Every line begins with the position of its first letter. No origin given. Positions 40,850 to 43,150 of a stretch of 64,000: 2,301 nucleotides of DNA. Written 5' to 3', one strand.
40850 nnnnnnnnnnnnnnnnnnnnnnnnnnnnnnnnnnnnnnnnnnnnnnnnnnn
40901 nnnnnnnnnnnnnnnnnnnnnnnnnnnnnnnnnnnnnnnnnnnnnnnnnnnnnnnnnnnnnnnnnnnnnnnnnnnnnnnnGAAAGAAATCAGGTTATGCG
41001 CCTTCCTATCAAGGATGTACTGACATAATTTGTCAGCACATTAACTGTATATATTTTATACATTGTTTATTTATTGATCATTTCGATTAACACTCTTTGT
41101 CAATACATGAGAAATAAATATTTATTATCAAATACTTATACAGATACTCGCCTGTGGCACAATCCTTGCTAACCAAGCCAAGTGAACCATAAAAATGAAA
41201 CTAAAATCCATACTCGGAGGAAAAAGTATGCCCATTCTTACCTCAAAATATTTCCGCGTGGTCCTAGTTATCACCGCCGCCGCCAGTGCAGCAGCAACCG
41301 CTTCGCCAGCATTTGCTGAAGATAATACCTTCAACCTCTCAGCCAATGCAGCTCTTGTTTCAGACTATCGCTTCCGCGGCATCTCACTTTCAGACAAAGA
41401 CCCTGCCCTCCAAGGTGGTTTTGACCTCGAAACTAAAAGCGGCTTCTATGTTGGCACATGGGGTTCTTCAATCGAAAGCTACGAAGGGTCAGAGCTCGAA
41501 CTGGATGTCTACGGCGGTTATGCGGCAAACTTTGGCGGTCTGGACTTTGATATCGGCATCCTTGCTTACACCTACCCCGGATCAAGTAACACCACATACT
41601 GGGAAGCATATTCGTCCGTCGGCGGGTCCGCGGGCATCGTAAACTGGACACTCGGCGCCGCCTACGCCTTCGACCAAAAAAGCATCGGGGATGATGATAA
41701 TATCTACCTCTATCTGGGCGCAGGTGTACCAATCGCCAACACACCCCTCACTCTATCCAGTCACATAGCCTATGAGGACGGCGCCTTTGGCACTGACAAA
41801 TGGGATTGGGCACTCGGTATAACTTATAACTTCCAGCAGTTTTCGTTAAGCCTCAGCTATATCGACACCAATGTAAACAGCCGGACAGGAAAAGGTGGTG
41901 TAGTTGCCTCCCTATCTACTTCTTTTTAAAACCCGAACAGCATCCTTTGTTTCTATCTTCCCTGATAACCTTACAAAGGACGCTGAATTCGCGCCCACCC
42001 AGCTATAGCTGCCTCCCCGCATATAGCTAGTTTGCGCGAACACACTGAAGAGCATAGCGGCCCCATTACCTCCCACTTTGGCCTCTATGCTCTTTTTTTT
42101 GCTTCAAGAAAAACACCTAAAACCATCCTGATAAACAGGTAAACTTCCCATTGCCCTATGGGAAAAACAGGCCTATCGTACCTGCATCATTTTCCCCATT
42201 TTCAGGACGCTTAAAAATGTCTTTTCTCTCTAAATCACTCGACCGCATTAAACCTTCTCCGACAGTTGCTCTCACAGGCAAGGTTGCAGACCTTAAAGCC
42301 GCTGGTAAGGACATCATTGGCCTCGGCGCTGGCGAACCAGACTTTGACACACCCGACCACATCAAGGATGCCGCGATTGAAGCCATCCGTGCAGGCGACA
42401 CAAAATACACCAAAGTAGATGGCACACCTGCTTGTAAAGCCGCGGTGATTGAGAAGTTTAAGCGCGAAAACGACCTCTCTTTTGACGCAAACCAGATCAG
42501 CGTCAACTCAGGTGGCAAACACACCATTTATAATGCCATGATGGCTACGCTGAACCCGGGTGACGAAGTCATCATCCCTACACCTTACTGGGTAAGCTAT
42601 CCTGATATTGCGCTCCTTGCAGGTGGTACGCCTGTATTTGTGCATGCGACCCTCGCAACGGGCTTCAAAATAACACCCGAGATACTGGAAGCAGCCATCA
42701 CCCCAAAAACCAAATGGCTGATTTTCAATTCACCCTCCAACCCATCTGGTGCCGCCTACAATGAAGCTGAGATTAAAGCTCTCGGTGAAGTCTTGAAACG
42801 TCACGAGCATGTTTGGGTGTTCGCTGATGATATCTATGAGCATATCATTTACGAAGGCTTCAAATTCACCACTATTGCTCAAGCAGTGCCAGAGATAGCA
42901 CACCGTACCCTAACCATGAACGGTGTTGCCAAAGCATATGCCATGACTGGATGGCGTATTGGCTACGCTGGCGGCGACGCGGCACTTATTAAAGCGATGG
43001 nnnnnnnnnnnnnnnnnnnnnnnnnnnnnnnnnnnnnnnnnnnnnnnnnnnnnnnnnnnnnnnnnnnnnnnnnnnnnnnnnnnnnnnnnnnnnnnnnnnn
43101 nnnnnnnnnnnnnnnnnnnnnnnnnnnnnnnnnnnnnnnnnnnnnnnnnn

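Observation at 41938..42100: Cuckoo-like small RNA with three anti-Shine-Dalgarno loops in the porin 3' UTR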

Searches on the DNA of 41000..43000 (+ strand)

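Call 4: search_rna_families(source=window, start=41000, end=43000, threshold=evalue, max_evalue=10, show_alignments=5)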
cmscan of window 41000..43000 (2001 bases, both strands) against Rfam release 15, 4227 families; matches with E-value up to 10: 3.
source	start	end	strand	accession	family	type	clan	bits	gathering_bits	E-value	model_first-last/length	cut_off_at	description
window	42047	42235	-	RF02376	antisense_SR1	Gene; sRNA;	-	38.2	45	2.9e-05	1-210/210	no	SR1 sRNA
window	42121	42210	-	RF03881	mir-59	Gene; miRNA;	-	22.4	80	0.16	1-66/66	no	mir-59 microRNA precursor family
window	42292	42322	-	RF00211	SNORD35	Gene; snRNA; snoRNA; CD-box;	CL00056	15.3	36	6.6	1-88/88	no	Small nucleolar RNA SNORD35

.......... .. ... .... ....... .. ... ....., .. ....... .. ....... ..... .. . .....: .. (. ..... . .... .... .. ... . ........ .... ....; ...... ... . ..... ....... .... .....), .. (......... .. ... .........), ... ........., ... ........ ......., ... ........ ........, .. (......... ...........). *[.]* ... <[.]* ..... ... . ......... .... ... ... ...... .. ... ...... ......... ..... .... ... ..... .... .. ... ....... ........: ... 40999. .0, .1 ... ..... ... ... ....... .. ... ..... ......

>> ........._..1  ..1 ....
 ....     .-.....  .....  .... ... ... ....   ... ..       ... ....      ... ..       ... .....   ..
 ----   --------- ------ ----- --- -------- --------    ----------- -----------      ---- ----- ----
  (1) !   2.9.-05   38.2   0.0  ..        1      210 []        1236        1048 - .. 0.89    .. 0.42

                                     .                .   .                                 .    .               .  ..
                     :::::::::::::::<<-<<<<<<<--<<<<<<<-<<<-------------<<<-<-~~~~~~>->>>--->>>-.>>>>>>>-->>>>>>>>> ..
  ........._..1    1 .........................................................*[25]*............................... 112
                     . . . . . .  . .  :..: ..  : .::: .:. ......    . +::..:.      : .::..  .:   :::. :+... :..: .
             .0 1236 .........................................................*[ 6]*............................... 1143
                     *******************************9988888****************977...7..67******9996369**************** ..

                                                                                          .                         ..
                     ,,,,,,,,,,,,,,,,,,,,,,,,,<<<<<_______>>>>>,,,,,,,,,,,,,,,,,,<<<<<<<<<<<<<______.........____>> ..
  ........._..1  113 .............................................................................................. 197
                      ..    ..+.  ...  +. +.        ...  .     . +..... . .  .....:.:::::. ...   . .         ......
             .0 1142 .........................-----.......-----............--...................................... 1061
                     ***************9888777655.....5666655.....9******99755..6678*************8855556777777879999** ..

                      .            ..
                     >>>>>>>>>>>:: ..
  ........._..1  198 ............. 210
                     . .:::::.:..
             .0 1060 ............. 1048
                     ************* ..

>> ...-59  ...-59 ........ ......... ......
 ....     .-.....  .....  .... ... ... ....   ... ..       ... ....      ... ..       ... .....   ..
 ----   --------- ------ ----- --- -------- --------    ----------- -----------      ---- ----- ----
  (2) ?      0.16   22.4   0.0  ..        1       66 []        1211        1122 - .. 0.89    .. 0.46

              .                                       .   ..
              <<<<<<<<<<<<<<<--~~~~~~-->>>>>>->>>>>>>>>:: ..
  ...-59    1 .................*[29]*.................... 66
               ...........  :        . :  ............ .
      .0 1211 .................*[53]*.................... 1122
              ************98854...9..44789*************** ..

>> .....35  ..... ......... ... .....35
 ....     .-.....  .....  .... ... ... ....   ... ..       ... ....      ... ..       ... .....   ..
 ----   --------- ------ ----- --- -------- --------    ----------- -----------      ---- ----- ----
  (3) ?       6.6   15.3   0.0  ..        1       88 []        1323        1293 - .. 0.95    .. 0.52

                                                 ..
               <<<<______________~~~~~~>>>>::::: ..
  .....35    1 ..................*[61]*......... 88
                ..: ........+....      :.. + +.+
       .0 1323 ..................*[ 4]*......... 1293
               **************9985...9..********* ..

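Call 33: search_rna_families(source=window, start=41925, end=42110, threshold=evalue, max_evalue=10, show_alignments=3)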
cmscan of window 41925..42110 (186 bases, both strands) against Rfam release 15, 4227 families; matches with E-value up to 10: 7.
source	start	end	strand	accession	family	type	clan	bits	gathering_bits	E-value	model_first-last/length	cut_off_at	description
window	42047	42110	-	RF02376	antisense_SR1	Gene; sRNA;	-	17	45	0.18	154-210/210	5'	SR1 sRNA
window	42047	42095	+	RF03871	mir-5681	Gene; miRNA;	-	15.6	88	1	1-61/61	no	mir-5681 microRNA precursor family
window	42000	42030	-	RF00653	mir-22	Gene; miRNA;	-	14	48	1.2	28-58/84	no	mir-22 microRNA precursor family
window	41973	42037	+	RF02132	HOXB13-AS1_1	Gene; lncRNA;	-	13.9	60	0.54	70-136/136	no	HOXB13 antisense RNA 1 conserved region 1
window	41951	42085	-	RF02195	TP53TG1_1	Gene; lncRNA;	-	13.3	40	1.3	1-153/153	no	TP53 target 1 conserved region 1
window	42047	42095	-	RF03871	mir-5681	Gene; miRNA;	-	12.9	88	6.3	1-61/61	no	mir-5681 microRNA precursor family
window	41929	41969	-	RF01646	ceN63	Gene; snRNA; snoRNA; CD-box;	-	12.1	65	9.9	1-69/69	no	Caenorhabditis snoRNA ceN63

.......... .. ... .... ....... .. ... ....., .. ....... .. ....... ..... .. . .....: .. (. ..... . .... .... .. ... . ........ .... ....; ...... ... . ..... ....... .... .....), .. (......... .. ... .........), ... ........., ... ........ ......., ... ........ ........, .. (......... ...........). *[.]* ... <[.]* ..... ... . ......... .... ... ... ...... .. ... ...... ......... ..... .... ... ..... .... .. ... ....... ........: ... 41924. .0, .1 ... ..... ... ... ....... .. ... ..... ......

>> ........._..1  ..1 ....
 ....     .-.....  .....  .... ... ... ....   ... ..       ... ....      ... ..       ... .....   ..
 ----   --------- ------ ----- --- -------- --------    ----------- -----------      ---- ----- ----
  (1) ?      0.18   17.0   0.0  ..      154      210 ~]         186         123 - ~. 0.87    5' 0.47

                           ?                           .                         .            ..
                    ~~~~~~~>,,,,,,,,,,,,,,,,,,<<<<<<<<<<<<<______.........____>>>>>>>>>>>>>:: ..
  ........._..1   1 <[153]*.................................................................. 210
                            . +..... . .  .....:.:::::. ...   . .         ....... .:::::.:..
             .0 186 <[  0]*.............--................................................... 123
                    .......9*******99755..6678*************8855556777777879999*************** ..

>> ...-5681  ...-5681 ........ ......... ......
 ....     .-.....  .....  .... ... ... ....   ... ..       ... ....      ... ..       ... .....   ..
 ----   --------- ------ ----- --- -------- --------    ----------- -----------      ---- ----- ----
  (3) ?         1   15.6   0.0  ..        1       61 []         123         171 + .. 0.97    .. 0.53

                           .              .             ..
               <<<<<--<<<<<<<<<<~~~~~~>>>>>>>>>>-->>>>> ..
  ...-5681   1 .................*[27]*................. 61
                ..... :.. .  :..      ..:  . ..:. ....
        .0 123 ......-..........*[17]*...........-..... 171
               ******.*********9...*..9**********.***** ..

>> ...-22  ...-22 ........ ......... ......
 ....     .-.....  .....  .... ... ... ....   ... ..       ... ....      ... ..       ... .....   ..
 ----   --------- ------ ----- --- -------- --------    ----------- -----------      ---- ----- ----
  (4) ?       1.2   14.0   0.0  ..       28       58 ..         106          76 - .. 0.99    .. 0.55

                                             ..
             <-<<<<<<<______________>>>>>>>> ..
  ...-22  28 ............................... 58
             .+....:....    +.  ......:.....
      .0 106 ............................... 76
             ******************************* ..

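Call 34: search_rna_families(sources=[L001, L004, L005, L007, L009, L011, L012, L014, L017, L018, L019, L020, L021, L029, L032, L033, L041, L161, L162, L167], threshold=gathering)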
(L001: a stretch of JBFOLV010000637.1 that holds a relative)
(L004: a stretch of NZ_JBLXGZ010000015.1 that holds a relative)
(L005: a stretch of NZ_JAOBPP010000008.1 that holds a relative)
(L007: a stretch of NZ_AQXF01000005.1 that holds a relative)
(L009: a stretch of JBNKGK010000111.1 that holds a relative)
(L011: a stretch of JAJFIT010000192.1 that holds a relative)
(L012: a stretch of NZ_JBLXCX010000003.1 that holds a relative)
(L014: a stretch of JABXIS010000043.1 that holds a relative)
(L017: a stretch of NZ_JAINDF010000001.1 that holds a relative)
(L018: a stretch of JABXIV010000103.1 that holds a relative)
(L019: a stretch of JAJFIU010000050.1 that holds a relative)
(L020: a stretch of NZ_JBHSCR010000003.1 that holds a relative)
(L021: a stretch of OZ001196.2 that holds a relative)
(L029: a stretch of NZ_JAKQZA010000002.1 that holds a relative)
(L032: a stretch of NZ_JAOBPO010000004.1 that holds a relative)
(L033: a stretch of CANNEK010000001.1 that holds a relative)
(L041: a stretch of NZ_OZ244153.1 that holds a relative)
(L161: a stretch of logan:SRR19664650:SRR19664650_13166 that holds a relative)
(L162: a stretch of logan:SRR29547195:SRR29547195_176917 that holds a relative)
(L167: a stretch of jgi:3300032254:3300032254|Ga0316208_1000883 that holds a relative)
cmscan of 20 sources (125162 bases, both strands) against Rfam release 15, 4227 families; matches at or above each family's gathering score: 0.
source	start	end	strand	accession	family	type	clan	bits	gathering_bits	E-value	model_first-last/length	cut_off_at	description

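Call 44: build_rna_model(alignment_id=A3, structure=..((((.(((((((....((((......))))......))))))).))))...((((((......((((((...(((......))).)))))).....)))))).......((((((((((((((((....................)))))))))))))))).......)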
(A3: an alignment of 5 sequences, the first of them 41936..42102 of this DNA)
Model R1 built from alignment A3 (5 sequences, 170 columns); structure: as given.
model positions 165; base pairs 46; branch points 2; effective number of sequences 1.25; information 0.589 bits per position. Calibrated on 0.2 Mb of random sequence (short: E-values are rough).
structure used (alignment columns):
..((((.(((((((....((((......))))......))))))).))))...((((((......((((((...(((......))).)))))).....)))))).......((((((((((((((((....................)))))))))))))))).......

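Call 45: search_with_rna_model(model_id=R1, sources=[window, L001, L002, L003, L004, L005, L006, L007, L008, L009, L010, L011, L012, L013, L014, L015, L016, L017, L018, L019, L020, L021, L022, L023, L024, L025, L026, L027, L028, L029, L030, L031, L032, L033, L039, L041, L044, L045, L047, L054, L061, L064, L065, L081, L082, L083, L084, L085, L086, L087, L088, L161, L162, L164, L167, L170, L171, L172, L173, L174, L176], max_evalue=1, make_alignment=true, show_alignments=0)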
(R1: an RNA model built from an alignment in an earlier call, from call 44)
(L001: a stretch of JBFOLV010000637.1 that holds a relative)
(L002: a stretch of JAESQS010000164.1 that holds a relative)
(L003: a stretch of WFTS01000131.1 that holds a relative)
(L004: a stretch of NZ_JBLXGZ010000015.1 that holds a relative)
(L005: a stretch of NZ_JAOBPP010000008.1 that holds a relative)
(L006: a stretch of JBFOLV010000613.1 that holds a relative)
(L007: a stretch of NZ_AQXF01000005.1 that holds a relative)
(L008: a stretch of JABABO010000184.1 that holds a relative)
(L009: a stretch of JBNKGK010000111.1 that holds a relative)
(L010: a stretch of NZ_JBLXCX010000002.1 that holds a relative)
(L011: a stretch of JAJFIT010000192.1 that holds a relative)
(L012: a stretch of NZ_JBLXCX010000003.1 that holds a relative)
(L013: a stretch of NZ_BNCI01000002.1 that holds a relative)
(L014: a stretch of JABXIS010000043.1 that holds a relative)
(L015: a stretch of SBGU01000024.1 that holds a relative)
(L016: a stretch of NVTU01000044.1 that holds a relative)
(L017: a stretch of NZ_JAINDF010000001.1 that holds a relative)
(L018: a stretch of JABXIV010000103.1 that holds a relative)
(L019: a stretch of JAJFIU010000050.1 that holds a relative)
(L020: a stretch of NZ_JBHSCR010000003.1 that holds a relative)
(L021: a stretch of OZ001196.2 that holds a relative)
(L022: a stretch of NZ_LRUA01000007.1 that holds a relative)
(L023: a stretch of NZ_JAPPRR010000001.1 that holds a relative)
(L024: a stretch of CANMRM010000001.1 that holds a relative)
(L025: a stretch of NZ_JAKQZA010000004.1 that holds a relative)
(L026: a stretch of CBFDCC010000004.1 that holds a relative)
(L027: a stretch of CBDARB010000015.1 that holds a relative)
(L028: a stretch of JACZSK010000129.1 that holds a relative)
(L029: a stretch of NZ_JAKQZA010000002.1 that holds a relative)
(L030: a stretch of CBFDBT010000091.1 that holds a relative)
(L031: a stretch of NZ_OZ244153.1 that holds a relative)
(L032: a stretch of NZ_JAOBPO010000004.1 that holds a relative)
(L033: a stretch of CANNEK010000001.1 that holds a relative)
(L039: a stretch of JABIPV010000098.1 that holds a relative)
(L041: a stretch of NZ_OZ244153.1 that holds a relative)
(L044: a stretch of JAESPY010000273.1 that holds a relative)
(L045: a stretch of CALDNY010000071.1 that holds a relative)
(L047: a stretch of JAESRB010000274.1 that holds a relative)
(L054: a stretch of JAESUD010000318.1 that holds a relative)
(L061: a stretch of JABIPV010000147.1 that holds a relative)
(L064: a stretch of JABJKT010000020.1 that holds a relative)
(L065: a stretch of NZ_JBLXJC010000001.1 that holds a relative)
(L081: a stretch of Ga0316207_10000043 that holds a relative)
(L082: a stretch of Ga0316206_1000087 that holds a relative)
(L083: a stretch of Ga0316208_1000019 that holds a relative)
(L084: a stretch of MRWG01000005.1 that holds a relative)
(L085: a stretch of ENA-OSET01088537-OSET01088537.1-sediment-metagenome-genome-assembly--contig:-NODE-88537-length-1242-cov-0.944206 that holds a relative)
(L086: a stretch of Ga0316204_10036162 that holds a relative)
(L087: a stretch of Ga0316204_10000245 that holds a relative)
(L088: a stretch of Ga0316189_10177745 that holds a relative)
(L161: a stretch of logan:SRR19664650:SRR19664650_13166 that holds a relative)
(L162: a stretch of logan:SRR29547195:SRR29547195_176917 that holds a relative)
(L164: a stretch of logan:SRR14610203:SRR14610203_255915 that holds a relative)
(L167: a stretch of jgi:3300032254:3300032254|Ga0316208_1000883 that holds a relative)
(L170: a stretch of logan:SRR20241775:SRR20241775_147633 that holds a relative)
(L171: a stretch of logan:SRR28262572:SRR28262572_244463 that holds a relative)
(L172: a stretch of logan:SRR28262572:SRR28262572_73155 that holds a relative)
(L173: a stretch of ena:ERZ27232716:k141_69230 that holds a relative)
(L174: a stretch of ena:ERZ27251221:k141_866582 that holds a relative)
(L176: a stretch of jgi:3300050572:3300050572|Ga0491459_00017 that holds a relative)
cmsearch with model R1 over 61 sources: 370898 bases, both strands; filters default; matches with E-value up to 1: 16.
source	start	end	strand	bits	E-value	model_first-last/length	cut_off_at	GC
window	41936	42101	+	186.9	7.8e-48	1-165/165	no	0.49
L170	820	983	+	171.1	1.3e-43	1-165/165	no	0.49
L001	3709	3875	+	167.6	1.1e-42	1-165/165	no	0.51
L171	835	1001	+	165.1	5.2e-42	1-165/165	no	0.52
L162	3209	3368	+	155.7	1.6e-39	1-165/165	no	0.48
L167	3206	3359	+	71.9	4.1e-17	1-165/165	no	0.45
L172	1379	1536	+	54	2.5e-12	1-165/165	no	0.56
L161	3209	3361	+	37.2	7.7e-08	1-165/165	no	0.55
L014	3765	3887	+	22.6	0.00062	1-165/165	no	0.6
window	42047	42101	-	19.1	0.0054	105-159/165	no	0.49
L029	5277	5394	-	15.1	0.064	1-165/165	no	0.48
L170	925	991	-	14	0.12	97-165/165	5'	0.49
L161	3302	3452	-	13.9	0.13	1-165/165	no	0.46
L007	5352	5440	+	11.9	0.45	1-165/165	no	0.57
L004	4003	4045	+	11.9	0.46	115-155/165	no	0.65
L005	3938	3980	+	11.8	0.47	115-155/165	no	0.65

Alignment A4: 16 matches aligned to the model, 217 columns, each read 5' to 3' on its own strand. Consensus structure (alignment columns), stored with it:
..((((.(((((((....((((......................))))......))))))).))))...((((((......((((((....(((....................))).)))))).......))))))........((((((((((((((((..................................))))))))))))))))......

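Call 46: search_with_rna_model(model_id=R1, sources=[window, L001, L161, L162, L167, L170, L171, L172], max_evalue=0.000001, make_alignment=true, show_alignments=0)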
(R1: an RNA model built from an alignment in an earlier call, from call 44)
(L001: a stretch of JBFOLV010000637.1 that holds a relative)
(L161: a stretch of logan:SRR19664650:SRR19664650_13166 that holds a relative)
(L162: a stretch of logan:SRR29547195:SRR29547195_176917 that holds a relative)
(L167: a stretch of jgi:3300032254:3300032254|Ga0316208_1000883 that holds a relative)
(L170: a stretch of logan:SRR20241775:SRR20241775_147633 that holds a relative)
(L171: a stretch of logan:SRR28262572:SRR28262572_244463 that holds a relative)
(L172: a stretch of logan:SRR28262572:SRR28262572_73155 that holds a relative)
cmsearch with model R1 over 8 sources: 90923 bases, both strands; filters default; matches with E-value up to 0.000001: 8.
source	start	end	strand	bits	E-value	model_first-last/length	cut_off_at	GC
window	41936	42101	+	186.9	1.9e-48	1-165/165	no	0.49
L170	820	983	+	171.1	3.1e-44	1-165/165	no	0.49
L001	3709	3875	+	167.6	2.6e-43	1-165/165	no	0.51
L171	835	1001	+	165.1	1.3e-42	1-165/165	no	0.52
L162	3209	3368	+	155.7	4e-40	1-165/165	no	0.48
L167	3206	3359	+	71.9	1e-17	1-165/165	no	0.45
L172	1379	1536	+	54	6e-13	1-165/165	no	0.56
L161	3209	3361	+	37.2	1.9e-08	1-165/165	no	0.55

Alignment A5: 8 matches aligned to the model, 188 columns, each read 5' to 3' on its own strand. Consensus structure (alignment columns), stored with it:
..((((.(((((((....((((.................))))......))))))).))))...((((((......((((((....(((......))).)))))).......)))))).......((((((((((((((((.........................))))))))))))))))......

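Call 63: search_with_rna_model(model_id=R1, source=window, filters=off, max_evalue=10)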
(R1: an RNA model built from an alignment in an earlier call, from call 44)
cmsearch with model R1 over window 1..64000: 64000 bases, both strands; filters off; matches with E-value up to 10: 29.
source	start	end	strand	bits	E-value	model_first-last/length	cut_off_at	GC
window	41936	42101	+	186.8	1.4e-48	1-165/165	no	0.49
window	42047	42101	-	19.1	0.00093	105-159/165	no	0.49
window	18475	18644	+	16.8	0.0038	1-165/165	no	0.44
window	18414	18517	-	14.7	0.014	1-165/165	no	0.38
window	41871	41987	-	14.1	0.021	1-165/165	no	0.43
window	22110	22209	-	11.5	0.097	1-165/165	no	0.44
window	59299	59370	+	9.3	0.38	1-165/165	no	0.54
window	41305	41425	+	9.3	0.39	1-165/165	no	0.5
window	46984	47110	+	8.5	0.63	1-165/165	no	0.41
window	36124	36297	+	8.5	0.63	1-165/165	no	0.45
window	22085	22149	+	8.1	0.83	1-165/165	no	0.42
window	41677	41701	-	7.7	1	14-38/165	no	0.36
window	50224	50275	+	7.1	1.5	107-159/165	no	0.54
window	50423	50516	-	6.9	1.7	1-165/165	no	0.4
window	49287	49321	+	6.4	2.3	117-153/165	no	0.54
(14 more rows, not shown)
